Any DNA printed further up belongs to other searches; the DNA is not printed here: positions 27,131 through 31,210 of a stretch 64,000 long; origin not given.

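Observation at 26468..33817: Compact operon of uncharacterised membrane proteins: two zinc-ribbon proteins bracket a 1259-aa giant, with a lectin-like lipoprotein and a mini-TM protein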

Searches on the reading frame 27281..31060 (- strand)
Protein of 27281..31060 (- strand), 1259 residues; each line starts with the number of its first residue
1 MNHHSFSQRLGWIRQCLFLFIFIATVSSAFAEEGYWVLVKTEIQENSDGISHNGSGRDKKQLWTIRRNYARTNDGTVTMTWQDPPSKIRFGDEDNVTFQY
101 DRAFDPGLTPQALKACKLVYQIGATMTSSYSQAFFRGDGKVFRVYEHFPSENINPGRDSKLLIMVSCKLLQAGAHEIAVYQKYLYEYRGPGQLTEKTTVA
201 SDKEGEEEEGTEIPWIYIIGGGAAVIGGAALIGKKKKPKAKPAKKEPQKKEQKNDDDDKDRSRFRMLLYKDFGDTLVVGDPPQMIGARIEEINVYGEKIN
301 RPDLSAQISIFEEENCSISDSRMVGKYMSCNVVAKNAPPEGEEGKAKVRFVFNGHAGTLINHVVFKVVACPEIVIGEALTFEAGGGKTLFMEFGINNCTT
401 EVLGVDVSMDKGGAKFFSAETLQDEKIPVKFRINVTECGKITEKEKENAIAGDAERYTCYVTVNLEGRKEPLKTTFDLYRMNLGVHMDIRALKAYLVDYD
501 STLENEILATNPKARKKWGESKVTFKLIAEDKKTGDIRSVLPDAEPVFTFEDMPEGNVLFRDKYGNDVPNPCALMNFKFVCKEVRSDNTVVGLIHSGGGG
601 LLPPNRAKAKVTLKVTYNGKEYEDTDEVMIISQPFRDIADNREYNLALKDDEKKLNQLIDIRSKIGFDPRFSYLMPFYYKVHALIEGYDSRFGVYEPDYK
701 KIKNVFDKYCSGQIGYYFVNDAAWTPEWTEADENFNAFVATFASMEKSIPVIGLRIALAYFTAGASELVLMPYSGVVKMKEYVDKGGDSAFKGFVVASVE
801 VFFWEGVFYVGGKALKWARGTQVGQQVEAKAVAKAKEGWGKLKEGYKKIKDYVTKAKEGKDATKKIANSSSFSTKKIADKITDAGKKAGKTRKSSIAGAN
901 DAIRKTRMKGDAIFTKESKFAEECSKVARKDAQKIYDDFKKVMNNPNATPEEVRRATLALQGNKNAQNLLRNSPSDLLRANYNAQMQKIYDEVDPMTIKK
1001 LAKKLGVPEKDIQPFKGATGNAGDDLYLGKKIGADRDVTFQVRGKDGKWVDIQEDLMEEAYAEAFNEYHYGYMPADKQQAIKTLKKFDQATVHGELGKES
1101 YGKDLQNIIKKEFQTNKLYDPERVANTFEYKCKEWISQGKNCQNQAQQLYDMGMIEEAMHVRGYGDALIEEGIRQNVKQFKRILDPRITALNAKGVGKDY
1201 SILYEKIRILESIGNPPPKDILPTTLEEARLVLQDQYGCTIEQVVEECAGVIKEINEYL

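Call 3: search_protein_families(library=pfam, proteins=[window:27281-31060:-], max_evalue=1)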
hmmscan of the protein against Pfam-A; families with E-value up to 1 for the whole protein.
window:27281-31060:- (1259 aa): 4 families
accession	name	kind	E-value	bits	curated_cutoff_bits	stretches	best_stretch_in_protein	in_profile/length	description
PF04760.21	IF2_N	-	0.027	14.7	25.3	1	995-1012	3-20/53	Translation initiation factor IF-2, N-terminal region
PF16473.11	Rv2179c-like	-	0.066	13.3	27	1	825-1026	64-166/177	3'-5' exoribonuclease Rv2179c-like domain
PF09534.15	Trp_oprn_chp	-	0.24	11.7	29.6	1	201-255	106-160/180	Tryptophan-associated transmembrane protein (Trp_oprn_chp)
PF06791.18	TMP_2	-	0.73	9.9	30.2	0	862-954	103-193/208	Prophage tail length tape measure protein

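Call 4: search_protein_families(library=ncbifam, proteins=[window:27281-31060:-], max_evalue=1)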
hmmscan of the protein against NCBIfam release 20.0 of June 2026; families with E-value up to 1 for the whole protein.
window:27281-31060:- (1259 aa): 0 families

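Call 5: search_protein_families(library=padloc, proteins=[window:27281-31060:-], max_evalue=1)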
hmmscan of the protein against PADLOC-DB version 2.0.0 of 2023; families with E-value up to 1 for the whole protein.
window:27281-31060:- (1259 aa): 0 families

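Call 7: find_homologous_proteins(query=window:27281-31060:-)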
Query window:27281-31060:- (1259 aa): 81 proteins with E <= 0.001 among 8000 candidates.
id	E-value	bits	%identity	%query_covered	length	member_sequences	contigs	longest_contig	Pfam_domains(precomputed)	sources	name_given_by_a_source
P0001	0.0e+0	2578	88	100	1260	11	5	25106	-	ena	-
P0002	0.0e+0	2330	79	100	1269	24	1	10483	-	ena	-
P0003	0.0e+0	2310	78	100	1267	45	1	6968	-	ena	-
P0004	0.0e+0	2044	72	100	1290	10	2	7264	-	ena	-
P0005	0.0e+0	2018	72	98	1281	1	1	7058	-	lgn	-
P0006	0.0e+0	1953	69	100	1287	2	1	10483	-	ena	-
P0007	0.0e+0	1885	66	100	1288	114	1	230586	-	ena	-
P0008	0.0e+0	1704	96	61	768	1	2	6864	-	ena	-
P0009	0.0e+0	1489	55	99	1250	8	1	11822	-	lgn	-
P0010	0.0e+0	1449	59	89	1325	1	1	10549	-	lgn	-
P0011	0.0e+0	1445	59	89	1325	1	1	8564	-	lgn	-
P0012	0.0e+0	1445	59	89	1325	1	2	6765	-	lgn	-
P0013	0.0e+0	1442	58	86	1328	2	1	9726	-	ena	-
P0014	0.0e+0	1429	58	89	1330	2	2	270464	-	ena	-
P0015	0.0e+0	1429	58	86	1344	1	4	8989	-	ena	-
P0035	0.0e+0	1391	56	89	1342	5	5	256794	-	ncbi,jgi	jgi:hypothetical protein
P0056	7.5e-260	883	39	98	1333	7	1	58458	-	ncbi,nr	ncbi:MAG: hypothetical protein IJU34_03570 [Bacteroidales bacterium]|nr:hypothetical protein [Bacter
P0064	1.3e-235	803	41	86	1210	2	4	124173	-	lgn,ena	-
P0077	1.2e-74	270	26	93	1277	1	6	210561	-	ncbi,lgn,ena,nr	ncbi:MAG: hypothetical protein IJV37_02450 [Bacteroidales bacterium]|nr:hypothetical protein [Bacter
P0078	4.0e-58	215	26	78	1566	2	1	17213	-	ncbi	-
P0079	4.2e-50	189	34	24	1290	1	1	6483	-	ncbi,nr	ncbi:MAG: hypothetical protein IJ087_08865 [Eggerthellaceae bacterium]|nr:hypothetical protein [Egge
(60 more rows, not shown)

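Call 9: find_encoding_contigs(protein=P0077, flank=8000, max_places=2)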
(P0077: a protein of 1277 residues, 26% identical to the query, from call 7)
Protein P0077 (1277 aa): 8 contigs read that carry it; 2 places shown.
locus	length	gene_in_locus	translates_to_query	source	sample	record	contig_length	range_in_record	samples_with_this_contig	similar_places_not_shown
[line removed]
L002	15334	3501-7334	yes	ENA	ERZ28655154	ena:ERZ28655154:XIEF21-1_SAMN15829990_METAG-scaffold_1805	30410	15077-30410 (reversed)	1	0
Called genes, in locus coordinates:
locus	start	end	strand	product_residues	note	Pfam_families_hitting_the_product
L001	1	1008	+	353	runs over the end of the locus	PF07291:MauE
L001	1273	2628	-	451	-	PF13393:tRNA-synt_His, PF03129:HGTP_anticodon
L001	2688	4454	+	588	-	PF25145:NfeD1b_N (faint), PF01343:Peptidase_S49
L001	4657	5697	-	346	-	PF02595:Gly_kinase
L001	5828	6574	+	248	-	PF12773:DZR (weak), PF13240:Zn_Ribbon_1, PF13248:Zn_ribbon_3 (faint)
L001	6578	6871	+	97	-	PF10571:UPF0547 (weak), PF12773:DZR (weak), PF13240:Zn_Ribbon_1, PF13248:Zn_ribbon_3 (weak)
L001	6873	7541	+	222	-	-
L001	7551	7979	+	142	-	PF12773:DZR (weak), PF13240:Zn_Ribbon_1, PF13248:Zn_ribbon_3 (weak)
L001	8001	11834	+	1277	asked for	-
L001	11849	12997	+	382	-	-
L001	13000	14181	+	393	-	-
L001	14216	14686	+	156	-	-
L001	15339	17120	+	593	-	PF00682:HMGL-like, PF02436:PYC_OADA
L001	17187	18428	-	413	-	-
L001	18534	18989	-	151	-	-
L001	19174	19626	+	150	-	PF02381:MraZ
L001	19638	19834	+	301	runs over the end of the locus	PF01795:Methyltransf_5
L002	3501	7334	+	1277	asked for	-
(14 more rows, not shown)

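Call 10: find_encoding_contigs(protein=P0056, flank=8000, max_places=2)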
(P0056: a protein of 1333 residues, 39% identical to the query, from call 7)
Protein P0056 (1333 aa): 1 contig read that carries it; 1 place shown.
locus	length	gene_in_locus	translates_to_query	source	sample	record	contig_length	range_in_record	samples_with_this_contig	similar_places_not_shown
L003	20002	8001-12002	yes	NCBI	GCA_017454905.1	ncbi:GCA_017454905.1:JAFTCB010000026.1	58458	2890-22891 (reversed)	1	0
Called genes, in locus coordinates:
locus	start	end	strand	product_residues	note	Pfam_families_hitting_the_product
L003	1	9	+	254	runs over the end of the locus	-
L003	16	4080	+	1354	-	-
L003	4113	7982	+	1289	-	-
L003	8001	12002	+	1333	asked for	-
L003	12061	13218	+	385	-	-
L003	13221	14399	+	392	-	-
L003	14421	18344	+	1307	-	-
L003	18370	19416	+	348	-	-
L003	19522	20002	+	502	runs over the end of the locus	PF04616:Glyco_hydro_43, PF22633:F5_F8_type_C_2 (faint), PF00754:F5_F8_type_C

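Call 11: find_encoding_contigs(protein=P0079, flank=8000, max_places=2)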
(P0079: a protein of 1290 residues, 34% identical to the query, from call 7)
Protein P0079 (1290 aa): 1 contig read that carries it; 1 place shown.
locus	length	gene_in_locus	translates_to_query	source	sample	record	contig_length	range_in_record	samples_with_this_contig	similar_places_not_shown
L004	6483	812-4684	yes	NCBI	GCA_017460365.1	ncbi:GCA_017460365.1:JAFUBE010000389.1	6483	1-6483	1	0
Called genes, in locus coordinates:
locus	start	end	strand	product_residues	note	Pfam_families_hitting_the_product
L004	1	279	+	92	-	?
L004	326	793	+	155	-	-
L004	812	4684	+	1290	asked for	-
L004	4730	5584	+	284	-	-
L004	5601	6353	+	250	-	PF13240:Zn_Ribbon_1 (weak)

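Call 12: find_encoding_contigs(protein=P0078, flank=8000, max_places=2)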
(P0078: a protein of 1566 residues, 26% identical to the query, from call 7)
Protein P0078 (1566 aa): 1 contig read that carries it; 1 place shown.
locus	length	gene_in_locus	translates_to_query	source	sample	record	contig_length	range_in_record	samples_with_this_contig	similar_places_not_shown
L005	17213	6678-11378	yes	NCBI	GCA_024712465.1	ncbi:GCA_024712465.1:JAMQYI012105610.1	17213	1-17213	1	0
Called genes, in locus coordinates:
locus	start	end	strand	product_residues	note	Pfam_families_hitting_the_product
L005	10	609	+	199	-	PF00892:EamA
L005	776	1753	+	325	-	PF00528:BPD_transp_1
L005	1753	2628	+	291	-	PF00528:BPD_transp_1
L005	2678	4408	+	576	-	PF13416:SBP_bac_8 (weak)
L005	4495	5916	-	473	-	-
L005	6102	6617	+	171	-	-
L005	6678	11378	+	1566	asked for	-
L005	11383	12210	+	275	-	PF12773:DZR (weak), PF13240:Zn_Ribbon_1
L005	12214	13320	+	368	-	PF13240:Zn_Ribbon_1 (weak)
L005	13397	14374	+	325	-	PF01841:Transglut_core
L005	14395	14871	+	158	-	-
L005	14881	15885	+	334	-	PF13367:PrsW-protease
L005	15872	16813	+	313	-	-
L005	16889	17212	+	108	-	?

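Call 13: find_encoding_contigs(protein=P0064, flank=8000, max_places=2)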
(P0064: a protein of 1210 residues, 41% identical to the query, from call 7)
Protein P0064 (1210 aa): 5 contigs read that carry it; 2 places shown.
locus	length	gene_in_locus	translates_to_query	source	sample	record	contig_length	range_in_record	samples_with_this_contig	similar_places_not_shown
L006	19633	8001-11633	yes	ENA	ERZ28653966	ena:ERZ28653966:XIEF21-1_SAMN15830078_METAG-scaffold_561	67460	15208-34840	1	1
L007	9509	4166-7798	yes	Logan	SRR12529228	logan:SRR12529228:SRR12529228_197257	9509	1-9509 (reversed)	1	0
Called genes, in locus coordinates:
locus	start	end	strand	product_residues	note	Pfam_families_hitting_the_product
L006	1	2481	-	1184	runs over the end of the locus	PF17139:DUF5112, PF13424:TPR_12 (weak), PF17140:DUF5113, PF02518:HATPase_c, PF17140:DUF5113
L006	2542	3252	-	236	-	PF01081:Aldolase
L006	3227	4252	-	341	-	PF00294:PfkB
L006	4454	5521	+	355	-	PF00356:LacI, PF00532:Peripla_BP_1, PF13407:Peripla_BP_4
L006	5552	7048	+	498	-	PF08666:SAF (weak), PF04295:GD_AH_second, PF20629:GD_AH_C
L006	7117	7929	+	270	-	PF14907:NTP_transf_5 (faint)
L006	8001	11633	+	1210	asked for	-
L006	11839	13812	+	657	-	-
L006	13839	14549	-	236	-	PF00226:DnaJ, PF01556:DnaJ_C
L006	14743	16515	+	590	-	PF21710:Spt6_S1 (faint), PF00575:S1, PF23459:S1_RRP5 (faint), PF00575:S1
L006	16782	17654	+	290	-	PF00140:Sigma70_r1_2, PF04542:Sigma70_r2, PF04539:Sigma70_r3, PF04545:Sigma70_r4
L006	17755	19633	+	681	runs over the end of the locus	PF18939:DUF5686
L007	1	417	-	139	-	?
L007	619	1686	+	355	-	PF00356:LacI, PF00532:Peripla_BP_1, PF13407:Peripla_BP_4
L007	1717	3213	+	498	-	PF08666:SAF (weak), PF04295:GD_AH_second, PF20629:GD_AH_C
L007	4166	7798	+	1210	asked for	-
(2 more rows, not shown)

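Call 14: find_encoding_contigs(protein=P0035, flank=8000, max_places=2)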
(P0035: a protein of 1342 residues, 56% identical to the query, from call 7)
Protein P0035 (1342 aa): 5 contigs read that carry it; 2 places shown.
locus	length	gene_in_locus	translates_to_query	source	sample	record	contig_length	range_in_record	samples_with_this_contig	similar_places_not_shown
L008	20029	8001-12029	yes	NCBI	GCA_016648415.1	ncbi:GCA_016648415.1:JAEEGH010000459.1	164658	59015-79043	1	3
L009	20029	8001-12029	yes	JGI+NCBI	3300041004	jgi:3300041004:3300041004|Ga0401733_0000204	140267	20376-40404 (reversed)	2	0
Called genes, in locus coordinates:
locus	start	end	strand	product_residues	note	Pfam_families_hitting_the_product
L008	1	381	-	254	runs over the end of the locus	PF02602:HEM4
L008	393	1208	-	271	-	PF14093:DUF4271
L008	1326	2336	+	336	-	PF01515:PTA_PTB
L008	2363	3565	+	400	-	PF00871:Acetate_kinase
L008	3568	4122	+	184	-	-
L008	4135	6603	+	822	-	PF08245:Mur_ligase_M, PF02875:Mur_ligase_C (weak), PF01168:Ala_racemase_N, PF00842:Ala_racemase_C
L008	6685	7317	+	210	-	-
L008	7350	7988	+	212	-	-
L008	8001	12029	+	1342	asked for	-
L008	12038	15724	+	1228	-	-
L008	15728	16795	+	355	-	PF13240:Zn_Ribbon_1, PF13248:Zn_ribbon_3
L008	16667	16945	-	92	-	-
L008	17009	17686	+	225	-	PF00657:Lipase_GDSL, PF13472:Lipase_GDSL_2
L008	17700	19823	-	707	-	PF02838:Glyco_hydro_20b, PF00728:Glyco_hydro_20, PF00754:F5_F8_type_C (weak), PF22633:F5_F8_type_C_2 (weak)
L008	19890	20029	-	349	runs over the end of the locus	PF19580:Exo_endo_phos_3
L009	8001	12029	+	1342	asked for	-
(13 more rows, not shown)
